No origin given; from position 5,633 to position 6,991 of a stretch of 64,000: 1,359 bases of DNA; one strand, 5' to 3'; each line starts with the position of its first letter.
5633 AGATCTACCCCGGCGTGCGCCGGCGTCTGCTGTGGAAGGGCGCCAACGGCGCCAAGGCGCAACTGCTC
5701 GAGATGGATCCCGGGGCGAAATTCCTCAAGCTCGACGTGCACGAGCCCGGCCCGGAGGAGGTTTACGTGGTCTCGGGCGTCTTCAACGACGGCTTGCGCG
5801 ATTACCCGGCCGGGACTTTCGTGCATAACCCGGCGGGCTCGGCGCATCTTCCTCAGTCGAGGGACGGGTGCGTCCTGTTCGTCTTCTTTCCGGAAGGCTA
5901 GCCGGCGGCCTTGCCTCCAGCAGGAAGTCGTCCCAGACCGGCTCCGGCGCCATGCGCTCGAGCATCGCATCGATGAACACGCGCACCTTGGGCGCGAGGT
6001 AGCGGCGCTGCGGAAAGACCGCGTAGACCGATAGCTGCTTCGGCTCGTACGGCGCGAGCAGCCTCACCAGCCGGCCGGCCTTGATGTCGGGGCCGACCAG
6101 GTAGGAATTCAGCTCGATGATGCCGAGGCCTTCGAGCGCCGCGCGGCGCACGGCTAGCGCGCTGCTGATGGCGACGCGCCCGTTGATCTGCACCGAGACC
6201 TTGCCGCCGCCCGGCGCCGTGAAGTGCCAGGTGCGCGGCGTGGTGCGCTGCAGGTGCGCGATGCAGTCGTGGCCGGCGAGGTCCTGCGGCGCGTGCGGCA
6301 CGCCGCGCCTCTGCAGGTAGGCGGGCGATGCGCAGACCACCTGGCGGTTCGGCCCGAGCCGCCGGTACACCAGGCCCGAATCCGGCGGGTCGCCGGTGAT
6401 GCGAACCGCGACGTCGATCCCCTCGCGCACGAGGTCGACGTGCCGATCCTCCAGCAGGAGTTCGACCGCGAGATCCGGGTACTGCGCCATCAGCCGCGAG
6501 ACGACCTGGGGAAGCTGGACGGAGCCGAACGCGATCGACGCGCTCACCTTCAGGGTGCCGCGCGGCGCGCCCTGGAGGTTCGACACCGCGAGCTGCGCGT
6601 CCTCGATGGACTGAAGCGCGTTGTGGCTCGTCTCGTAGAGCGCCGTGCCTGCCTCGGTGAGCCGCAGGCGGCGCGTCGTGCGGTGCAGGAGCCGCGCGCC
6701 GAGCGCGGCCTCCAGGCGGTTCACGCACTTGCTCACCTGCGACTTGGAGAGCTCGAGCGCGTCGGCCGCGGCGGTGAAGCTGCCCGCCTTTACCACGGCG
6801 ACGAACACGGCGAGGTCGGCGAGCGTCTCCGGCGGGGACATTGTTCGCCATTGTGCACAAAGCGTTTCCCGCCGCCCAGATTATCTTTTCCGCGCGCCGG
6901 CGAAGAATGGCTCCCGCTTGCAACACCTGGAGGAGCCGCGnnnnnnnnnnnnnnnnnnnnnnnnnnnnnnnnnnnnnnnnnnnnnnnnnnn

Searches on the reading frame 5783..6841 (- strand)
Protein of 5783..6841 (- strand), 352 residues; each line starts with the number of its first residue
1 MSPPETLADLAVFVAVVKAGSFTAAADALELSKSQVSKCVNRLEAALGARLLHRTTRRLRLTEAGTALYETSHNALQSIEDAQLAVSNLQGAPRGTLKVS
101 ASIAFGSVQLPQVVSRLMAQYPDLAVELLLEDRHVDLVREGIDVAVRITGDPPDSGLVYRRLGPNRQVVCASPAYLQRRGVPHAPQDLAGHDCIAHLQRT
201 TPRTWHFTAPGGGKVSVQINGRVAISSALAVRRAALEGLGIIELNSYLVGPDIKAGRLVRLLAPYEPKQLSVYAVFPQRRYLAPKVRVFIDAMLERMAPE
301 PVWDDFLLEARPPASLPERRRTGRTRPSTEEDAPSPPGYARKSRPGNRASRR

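Call 3: search_protein_families(library=pfam, proteins=[window:5783-6841:-], max_evalue=0.01)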
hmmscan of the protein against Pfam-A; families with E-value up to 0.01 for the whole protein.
window:5783-6841:- (352 aa): 2 families
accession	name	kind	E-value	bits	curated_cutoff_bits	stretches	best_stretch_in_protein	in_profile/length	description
PF03466.25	LysR_substrate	-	3.2e-44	151.2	28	1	91-297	2-208/209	LysR substrate binding domain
PF00126.33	HTH_1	-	1.5e-21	76.6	26.6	1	7-65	1-59/60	Bacterial regulatory helix-turn-helix protein, lysR family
